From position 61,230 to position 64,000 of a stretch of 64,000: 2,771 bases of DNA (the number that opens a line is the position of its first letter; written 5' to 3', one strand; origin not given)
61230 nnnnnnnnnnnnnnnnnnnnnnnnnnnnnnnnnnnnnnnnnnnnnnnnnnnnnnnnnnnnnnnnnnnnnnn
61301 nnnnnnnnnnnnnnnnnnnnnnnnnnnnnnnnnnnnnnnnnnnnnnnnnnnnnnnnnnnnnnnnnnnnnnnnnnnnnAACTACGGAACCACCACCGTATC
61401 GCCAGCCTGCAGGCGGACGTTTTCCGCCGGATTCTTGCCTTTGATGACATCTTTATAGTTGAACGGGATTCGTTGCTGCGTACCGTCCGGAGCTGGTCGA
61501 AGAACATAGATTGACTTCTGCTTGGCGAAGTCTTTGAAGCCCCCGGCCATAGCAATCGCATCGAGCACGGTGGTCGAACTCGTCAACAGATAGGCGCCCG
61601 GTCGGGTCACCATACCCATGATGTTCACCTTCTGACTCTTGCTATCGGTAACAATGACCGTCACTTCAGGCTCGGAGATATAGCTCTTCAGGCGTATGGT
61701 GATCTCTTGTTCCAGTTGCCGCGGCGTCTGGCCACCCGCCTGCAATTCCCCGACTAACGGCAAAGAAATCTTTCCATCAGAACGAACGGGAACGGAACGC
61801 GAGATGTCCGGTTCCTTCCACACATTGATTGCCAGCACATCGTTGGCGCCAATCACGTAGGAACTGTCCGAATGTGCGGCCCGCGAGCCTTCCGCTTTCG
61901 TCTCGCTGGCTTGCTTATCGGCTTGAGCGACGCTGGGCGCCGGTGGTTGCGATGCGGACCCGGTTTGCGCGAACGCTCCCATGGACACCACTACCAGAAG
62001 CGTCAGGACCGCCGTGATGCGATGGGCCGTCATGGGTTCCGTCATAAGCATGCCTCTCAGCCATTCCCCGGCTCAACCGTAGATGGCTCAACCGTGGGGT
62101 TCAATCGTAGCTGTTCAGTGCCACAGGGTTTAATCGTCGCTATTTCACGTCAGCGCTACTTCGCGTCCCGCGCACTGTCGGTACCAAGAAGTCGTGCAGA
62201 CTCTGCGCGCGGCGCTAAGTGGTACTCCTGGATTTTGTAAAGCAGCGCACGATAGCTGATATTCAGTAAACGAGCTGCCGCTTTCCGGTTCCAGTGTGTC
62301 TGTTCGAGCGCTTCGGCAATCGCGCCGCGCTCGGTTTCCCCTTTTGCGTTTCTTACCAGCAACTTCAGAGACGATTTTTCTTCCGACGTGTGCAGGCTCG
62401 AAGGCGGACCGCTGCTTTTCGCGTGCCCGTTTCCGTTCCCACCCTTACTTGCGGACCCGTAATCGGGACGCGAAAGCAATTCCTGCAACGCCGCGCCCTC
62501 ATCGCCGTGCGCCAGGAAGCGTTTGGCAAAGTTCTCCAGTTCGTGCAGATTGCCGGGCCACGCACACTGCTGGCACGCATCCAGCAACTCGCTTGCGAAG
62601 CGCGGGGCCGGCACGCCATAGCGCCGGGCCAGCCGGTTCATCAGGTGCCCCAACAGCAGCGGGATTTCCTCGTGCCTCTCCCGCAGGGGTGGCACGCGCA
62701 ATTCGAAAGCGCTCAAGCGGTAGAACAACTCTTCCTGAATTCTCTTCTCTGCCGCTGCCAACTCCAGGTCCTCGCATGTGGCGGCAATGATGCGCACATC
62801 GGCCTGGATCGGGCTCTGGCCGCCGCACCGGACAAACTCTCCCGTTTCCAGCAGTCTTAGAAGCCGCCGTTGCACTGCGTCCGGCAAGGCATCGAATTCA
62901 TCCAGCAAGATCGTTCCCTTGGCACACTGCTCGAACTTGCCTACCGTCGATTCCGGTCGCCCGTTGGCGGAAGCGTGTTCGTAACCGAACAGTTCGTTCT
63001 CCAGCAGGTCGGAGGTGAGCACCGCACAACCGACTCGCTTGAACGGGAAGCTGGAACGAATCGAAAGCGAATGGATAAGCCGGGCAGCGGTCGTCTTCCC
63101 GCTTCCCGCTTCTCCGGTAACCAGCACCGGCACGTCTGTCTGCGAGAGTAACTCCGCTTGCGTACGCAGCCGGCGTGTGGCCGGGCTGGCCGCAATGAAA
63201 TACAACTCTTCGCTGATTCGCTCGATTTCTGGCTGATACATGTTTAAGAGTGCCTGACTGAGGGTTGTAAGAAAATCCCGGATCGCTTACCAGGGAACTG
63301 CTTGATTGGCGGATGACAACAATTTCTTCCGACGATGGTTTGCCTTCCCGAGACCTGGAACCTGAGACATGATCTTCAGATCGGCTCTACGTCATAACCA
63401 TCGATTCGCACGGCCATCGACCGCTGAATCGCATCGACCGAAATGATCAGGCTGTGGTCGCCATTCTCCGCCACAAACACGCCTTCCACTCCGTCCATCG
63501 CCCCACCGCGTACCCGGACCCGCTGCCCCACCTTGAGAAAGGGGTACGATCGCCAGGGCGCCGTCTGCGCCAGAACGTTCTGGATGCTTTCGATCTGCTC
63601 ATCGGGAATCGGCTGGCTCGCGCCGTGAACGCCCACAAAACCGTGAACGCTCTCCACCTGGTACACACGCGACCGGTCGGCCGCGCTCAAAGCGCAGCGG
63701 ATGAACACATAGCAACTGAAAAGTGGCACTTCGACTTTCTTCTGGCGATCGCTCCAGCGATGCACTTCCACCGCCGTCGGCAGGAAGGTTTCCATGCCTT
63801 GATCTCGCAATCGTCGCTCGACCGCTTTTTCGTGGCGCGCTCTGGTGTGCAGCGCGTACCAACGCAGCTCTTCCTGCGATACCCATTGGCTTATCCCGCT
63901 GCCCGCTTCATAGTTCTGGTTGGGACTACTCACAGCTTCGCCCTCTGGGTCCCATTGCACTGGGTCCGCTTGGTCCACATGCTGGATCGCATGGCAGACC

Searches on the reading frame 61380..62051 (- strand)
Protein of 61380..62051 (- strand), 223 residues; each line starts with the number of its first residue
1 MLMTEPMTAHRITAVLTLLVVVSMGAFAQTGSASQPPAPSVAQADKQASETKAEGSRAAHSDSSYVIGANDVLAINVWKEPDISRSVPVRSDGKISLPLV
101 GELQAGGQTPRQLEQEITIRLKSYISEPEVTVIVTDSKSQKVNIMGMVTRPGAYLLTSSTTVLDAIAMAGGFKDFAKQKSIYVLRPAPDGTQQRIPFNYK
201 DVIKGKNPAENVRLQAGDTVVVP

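Call 12: search_protein_families(library=ncbifam, proteins=[window:61380-62051:-], max_evalue=0.00001)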
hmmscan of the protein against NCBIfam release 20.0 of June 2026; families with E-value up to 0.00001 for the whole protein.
window:61380-62051:- (223 aa): 4 families
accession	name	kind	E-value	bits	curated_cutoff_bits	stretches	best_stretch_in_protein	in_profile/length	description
TIGR03027.2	pepcterm_export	equivalog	1.4e-46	158.3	180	1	64-223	2-165/169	XrtA/PEP-CTERM system exopolysaccharide export protein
NF041843.1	EpsY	equivalog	1.4e-45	155.1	320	1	58-222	46-210/211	exopolysaccharide export protein EpsY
TIGR03028.1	EpsE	equivalog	1.1e-30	106.7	262.65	1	65-222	2-159/239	polysaccharide export protein EpsE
NF011658.0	PRK15078.1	subfamily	2.6e-22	79.1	333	1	62-223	82-250/380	polysaccharide export protein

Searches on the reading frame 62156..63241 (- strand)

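Call 12: search_protein_families(library=ncbifam, proteins=[window:62156-63241:-], max_evalue=0.00001)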
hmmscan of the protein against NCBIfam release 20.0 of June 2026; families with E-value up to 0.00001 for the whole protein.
window:62156-63241:- (361 aa): 25 families
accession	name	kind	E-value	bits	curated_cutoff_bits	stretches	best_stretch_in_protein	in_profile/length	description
TIGR01817.1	nifA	equivalog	1e-69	235.7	528.85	1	10-342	193-529/534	nif-specific transcriptional activator NifA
TIGR01818.1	ntrC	equivalog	7.5e-66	222.8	558.6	1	10-339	131-462/463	nitrogen regulation protein NR(I)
TIGR02974.1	phageshock_pspF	equivalog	1.6e-62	211.7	443.55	1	18-335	4-331/336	phage shock protein operon transcriptional activator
NF003451.0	PRK05022.1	equivalog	2.7e-62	211.2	476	1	11-330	188-498/512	nitric oxide reductase transcriptional regulator NorR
NF008469.0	PRK11361.1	equivalog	1.8e-61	208.2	714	1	16-344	146-458/461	acetoacetate metabolism transcriptional regulator AtoC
NF041552.1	TF_PrdR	equivalog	6.1e-60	203.1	795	1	21-341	275-577/577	sigma-54 dependent transcriptional regulator PrdR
NF050807.1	TransRegFlbDCaul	equivalog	7.8e-60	203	750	1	12-341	117-439/454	sigma-54-dependent transcriptional regulator FlbD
TIGR02915.1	PEP_resp_reg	equivalog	2.5e-59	201.3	502.6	1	15-242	141-368/445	PEP-CTERM-box response regulator transcription factor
NF051870.1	NAssimRespRegNtrX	equivalog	1.3e-57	195.7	600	1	12-254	138-378/452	nitrogen assimilation response regulator NtrX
NF038308.1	RNA_repair_RtcR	equivalog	4.6e-57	194.1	650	1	17-333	184-504/530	RNA repair transcriptional activator RtcR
NF041906.1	V4R_TF_MobR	exception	9.4e-56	189.4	999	1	33-339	252-543/544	phenol degradation transcriptional regulator MobR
NF008176.1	PRK10923.1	equivalog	2.1e-55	188.2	620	1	21-340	146-466/469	nitrogen regulation protein NR(I)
TIGR02329.1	propionate_PrpR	equivalog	1e-53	182.8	499.2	1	16-335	215-522/526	propionate catabolism operon regulatory protein PrpR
NF011958.0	PRK15429.1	equivalog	3.7e-53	181.2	830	1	16-244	382-610/692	formate hydrogenlyase transcriptional activator FlhA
NF011953.0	PRK15424.1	equivalog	4.9e-53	180.5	703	1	17-339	223-533/538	propionate catabolism operon regulatory protein PrpR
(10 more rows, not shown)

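Call 52: search_protein_families(library=pfam, proteins=[window:62156-63241:-], max_evalue=0.00001)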
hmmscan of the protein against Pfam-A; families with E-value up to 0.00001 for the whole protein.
window:62156-63241:- (361 aa): 5 families
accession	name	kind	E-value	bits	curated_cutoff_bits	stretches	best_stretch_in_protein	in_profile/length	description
PF00158.32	Sigma54_activat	-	2e-46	158.2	20.2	1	16-181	2-167/168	Sigma-54 interaction domain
PF14532.12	Sigma54_activ_2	-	4.9e-23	82.3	25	1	16-186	1-138/138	Sigma-54 interaction domain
PF25601.1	AAA_lid_14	-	1.1e-13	51.2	27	1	187-249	1-63/87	AAA+ ATPase lid domain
PF02954.25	HTH_8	-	1.7e-12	47.3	22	1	302-340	4-42/42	Bacterial regulatory protein, Fis family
PF07728.20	AAA_5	-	2.5e-07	31.2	22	1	38-155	1-121/139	AAA domain (dynein-related subfamily)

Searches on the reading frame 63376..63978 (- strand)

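Call 12: search_protein_families(library=ncbifam, proteins=[window:63376-63978:-], max_evalue=0.00001)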
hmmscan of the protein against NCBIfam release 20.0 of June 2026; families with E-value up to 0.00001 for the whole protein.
window:63376-63978:- (200 aa): 5 families
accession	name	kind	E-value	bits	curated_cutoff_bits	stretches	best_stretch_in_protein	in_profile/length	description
NF033644.1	antiterm_UpxY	subfamily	7.7e-38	130.1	100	1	40-193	1-160/164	UpxY family transcription antiterminator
TIGR01955.1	RfaH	equivalog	3.4e-22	79.1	144.5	1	40-197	1-158/159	transcription/translation regulatory transformer protein RfaH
NF006534.0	PRK09014.1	equivalog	8.5e-14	51.8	124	1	39-196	3-158/162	transcription/translation regulatory transformer protein RfaH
NF033641.1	antiterm_LoaP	exception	8.1e-13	48.8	125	1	40-167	1-133/166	antiterminator LoaP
TIGR00922.1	nusG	equivalog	3.1e-12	46.6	135.7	1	40-198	1-170/172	transcription termination/antitermination protein NusG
